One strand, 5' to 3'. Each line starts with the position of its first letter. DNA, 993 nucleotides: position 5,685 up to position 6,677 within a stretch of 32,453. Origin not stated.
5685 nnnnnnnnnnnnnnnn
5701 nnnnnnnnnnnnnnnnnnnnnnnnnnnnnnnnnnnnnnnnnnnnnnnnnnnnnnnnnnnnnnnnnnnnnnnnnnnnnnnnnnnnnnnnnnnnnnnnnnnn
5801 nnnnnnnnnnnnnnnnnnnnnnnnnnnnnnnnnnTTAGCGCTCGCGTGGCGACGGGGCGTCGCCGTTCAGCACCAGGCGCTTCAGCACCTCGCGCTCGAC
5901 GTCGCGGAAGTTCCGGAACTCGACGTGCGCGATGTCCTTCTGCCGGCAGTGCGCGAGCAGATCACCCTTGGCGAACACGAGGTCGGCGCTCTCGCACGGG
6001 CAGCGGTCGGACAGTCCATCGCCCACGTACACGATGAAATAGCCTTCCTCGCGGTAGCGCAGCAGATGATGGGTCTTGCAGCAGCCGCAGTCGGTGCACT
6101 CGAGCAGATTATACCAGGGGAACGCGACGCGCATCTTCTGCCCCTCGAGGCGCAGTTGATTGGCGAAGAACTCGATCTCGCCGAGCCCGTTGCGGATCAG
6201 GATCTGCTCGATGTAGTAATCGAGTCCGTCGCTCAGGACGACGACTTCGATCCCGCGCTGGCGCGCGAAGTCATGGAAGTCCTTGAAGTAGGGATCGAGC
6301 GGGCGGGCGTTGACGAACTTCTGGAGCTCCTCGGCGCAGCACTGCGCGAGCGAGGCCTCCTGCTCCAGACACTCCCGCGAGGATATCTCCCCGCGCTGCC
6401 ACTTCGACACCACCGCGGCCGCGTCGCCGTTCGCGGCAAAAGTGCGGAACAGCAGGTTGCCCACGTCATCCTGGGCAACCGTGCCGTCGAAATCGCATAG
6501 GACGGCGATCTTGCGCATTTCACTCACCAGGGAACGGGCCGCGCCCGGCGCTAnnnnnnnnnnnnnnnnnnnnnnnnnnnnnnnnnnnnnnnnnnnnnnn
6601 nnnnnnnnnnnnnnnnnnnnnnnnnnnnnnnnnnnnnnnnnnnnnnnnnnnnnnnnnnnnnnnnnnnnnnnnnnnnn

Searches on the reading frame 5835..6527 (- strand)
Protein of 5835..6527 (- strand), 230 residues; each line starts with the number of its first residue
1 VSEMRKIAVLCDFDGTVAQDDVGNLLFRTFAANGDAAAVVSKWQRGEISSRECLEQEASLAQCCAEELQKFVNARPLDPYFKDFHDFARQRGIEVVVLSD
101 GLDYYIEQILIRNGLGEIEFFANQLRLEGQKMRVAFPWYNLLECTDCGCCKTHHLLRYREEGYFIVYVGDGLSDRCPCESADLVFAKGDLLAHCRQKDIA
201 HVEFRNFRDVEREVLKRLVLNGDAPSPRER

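Call 8: search_protein_families(library=pfam, proteins=[window:5835-6527:-])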
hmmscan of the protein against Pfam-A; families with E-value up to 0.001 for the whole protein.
window:5835-6527:- (230 aa): 2 families
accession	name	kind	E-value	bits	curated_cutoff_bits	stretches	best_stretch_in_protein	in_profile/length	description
PF12710.13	HAD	-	8.1e-15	56.2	27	1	9-175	1-185/189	haloacid dehalogenase-like hydrolase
PF06888.18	Put_Phosphatase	-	1.4e-08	34.9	27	1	9-183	3-193/234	Putative Phosphatase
